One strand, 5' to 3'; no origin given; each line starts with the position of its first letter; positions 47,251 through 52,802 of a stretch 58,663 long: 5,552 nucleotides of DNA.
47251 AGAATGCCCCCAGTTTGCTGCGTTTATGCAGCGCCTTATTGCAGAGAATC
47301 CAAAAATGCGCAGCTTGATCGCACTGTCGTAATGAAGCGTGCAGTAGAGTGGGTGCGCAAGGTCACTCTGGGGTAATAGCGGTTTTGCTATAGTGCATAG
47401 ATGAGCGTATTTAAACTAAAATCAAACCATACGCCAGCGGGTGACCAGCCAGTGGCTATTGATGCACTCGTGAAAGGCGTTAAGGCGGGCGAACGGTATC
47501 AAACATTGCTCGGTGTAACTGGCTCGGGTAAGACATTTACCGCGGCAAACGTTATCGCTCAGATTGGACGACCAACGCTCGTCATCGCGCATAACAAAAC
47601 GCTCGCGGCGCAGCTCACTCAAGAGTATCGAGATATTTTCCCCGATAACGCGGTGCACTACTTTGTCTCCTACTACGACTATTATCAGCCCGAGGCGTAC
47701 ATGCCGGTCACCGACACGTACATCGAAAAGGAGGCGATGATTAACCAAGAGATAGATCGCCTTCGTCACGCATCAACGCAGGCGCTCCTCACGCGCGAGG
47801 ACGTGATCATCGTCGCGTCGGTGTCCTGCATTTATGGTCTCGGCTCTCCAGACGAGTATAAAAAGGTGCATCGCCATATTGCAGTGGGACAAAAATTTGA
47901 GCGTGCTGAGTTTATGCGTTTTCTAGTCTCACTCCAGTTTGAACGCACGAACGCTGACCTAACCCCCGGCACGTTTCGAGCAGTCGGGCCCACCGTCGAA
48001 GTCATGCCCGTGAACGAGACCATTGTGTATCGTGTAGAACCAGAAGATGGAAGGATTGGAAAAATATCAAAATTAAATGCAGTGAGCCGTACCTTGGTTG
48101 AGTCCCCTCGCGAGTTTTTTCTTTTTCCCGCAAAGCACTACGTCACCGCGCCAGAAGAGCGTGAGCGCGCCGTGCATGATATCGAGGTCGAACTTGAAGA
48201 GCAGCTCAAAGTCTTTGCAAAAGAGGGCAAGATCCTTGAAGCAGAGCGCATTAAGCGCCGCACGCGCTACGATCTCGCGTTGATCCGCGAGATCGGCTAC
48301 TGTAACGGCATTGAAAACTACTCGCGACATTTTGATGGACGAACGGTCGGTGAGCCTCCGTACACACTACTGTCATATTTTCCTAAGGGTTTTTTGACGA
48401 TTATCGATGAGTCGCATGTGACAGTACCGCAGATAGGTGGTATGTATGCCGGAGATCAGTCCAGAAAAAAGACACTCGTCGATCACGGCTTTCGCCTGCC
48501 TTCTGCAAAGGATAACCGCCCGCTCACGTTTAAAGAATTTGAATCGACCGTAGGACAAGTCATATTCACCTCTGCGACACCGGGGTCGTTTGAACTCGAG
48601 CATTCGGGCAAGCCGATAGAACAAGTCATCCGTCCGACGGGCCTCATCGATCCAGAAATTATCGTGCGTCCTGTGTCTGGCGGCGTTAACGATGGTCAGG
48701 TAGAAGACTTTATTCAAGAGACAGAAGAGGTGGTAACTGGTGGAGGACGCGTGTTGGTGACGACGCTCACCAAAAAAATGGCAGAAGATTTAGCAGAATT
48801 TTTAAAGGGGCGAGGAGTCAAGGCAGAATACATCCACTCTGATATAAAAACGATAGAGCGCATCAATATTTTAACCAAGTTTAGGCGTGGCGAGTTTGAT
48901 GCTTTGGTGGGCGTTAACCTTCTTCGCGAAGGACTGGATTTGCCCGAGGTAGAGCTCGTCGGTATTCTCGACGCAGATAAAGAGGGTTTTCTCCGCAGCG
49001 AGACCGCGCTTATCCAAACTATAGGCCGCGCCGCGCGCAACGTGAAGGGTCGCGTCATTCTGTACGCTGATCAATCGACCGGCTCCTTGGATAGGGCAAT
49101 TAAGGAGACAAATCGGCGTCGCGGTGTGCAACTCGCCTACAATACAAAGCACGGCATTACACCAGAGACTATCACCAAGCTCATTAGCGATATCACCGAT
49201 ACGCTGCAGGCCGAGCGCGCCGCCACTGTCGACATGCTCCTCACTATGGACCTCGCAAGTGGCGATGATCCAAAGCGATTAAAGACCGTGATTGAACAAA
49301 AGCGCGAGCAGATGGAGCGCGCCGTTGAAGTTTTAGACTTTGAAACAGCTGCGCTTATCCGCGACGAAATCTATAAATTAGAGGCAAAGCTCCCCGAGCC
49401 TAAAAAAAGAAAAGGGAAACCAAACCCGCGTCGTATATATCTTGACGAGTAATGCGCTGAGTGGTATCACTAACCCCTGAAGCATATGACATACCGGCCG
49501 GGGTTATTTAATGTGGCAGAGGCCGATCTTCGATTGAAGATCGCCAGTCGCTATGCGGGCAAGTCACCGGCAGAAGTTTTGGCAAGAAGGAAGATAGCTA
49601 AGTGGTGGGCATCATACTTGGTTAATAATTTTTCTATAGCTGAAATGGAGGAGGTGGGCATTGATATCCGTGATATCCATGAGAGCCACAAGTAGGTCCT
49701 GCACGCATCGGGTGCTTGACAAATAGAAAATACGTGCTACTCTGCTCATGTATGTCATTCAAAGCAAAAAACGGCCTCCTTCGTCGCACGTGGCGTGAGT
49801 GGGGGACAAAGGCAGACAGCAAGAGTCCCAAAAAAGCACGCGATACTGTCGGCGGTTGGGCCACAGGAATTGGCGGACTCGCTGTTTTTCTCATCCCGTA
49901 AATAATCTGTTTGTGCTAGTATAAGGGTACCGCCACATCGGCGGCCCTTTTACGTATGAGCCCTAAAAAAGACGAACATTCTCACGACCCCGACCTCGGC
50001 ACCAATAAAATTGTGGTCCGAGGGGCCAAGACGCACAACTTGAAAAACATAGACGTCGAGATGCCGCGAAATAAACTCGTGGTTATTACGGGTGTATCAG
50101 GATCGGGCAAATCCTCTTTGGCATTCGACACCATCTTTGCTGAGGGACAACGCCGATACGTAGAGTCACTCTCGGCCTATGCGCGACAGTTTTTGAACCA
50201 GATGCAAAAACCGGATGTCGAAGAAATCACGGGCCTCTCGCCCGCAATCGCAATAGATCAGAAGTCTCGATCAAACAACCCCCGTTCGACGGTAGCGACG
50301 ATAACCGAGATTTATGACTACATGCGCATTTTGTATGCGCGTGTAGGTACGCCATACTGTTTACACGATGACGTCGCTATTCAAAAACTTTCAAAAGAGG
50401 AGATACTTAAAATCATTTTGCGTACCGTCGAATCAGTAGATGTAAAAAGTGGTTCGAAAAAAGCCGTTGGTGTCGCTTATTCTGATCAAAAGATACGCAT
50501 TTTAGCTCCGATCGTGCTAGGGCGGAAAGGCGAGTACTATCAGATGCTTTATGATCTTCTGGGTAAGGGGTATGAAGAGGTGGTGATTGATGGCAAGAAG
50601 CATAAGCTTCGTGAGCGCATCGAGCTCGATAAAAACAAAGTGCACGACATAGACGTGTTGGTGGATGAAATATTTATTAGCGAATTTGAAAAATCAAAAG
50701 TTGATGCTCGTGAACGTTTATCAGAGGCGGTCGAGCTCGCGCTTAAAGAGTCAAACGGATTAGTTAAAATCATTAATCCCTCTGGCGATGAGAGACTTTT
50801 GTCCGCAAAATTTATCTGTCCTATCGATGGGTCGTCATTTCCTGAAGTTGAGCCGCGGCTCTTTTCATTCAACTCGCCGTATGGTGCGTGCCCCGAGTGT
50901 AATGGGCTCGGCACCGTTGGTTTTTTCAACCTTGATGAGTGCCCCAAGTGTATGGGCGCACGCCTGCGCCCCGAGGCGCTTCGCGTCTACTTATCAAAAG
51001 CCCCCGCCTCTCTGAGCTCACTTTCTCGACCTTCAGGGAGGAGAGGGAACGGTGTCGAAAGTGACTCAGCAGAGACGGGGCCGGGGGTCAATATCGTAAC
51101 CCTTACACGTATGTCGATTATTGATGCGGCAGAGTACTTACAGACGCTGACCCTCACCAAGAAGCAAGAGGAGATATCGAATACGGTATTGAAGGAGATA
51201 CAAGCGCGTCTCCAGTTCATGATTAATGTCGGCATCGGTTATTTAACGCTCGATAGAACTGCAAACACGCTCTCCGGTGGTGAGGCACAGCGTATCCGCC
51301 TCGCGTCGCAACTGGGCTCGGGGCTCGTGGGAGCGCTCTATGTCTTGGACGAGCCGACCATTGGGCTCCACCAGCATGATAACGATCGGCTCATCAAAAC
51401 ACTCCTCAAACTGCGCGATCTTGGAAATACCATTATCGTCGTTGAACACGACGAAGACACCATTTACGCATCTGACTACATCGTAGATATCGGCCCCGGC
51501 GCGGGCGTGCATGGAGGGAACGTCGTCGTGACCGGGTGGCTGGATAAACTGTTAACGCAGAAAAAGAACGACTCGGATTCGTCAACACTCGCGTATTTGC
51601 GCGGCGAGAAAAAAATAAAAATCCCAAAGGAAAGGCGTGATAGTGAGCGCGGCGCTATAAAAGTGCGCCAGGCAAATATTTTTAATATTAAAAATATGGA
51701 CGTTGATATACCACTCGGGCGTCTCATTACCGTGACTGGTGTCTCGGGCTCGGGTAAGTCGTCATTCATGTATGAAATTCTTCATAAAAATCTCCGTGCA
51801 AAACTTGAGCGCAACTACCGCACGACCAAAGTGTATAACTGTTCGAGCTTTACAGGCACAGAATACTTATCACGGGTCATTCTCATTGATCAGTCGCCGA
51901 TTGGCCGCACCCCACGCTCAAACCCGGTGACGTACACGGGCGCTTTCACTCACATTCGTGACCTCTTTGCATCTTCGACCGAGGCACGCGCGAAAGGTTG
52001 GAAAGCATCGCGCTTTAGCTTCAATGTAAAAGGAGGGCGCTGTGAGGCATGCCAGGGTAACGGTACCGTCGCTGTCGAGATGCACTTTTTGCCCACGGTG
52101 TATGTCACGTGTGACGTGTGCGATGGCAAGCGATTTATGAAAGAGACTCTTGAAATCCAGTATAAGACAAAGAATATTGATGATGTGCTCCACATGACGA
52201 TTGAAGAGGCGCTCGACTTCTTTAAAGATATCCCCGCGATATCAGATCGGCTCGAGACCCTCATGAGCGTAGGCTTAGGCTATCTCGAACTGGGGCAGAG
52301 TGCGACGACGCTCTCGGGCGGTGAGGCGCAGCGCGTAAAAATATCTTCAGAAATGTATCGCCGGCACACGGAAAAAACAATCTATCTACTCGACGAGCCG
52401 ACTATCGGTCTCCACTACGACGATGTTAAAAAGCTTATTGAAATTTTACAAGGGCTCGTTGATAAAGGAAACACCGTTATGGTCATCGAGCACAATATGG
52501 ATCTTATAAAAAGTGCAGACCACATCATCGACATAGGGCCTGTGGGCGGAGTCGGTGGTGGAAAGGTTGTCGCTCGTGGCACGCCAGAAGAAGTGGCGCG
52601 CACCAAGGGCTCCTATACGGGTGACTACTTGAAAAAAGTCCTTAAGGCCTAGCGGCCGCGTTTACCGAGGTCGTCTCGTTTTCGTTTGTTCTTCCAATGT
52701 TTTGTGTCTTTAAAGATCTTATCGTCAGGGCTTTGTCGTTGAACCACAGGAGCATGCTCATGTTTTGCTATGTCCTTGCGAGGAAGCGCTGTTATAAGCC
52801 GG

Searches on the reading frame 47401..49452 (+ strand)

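Call 90: search_protein_families(library=pfam, proteins=[window:47401-49452:+], max_evalue=0.00001)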
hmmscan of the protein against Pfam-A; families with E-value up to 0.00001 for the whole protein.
window:47401-49452:+ (683 aa): 5 families
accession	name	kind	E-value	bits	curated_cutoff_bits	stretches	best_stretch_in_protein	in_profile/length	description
PF00271.37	Helicase_C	-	4.4e-21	75.6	23.5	1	446-547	13-109/110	Helicase conserved C-terminal domain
PF12344.14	UvrB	-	3.6e-19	68.8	27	1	554-595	1-42/43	Ultra-violet resistance protein B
PF17757.6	UvrB_inter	-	1.1e-18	67.5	22.9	1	159-247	2-91/91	UvrB interaction domain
PF04851.21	ResIII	-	2.1e-10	41.2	22.5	1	15-91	7-84/164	Type III restriction enzyme, res subunit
PF02151.25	UVR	-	9.9e-08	31.9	21.5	1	628-662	1-35/36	UvrB/uvrC motif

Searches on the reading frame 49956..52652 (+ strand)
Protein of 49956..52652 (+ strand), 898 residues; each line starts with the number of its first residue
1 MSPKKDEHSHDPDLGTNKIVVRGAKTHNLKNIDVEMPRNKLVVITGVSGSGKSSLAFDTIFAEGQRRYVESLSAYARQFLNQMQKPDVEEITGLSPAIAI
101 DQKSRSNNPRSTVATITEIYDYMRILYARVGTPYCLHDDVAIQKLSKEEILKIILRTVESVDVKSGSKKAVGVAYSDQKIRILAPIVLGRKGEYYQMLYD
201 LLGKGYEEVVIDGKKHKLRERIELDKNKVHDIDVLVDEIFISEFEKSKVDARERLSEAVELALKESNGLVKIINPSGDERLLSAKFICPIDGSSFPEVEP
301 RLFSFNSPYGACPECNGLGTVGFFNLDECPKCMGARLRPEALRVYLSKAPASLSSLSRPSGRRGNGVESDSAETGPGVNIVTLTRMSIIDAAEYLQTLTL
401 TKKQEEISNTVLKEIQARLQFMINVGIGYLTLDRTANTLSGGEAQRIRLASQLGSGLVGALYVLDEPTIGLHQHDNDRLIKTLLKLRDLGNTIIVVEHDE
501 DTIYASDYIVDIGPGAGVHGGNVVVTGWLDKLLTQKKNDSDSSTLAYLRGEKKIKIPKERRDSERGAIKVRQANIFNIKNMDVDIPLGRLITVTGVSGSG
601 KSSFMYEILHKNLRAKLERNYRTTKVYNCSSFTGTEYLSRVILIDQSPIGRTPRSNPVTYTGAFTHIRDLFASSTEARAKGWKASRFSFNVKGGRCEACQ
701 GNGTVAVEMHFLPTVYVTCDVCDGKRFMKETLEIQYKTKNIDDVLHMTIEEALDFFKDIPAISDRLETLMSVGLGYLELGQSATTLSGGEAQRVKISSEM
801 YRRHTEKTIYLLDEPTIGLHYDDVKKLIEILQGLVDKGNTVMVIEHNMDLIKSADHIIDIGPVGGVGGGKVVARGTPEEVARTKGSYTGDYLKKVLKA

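Call 90: search_protein_families(library=pfam, proteins=[window:49956-52652:+], max_evalue=0.00001)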
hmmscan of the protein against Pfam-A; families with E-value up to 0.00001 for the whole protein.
window:49956-52652:+ (898 aa): 9 families
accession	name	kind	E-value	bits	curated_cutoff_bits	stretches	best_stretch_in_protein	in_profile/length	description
PF17760.6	UvrA_inter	-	1.3e-23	83.4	23.3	1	176-273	15-106/109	UvrA interaction domain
PF00005.33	ABC_tran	-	1.2e-19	71.7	25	0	746-816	73-136/137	ABC transporter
PF02463.25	SMC_N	-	2.8e-11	43.7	40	0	18-511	4-210/220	RecF/RecN/SMC N terminal domain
PF13191.12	AAA_16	-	1.8e-07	32.2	32.6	0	34-80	19-70/167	AAA ATPase domain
PF00684.25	DnaJ_CXXCXGXG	-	6.2e-07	30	32.7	0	694-726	16-51/65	DnaJ central domain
PF20703.3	nSTAND1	-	1.3e-06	28.8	27.1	0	36-65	30-59/379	Novel STAND NTPase 1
PF13304.12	AAA_21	-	2.1e-06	28.5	27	0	795-831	247-283/304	AAA domain, putative AbiEii toxin, Type IV TA system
PF13555.12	AAA_29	-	2.6e-06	27.5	27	0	33-55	16-38/61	P-loop containing region of AAA domain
PF20720.3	nSTAND3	-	6.4e-06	26.4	27.2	0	28-58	6-36/155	Novel STAND NTPase 3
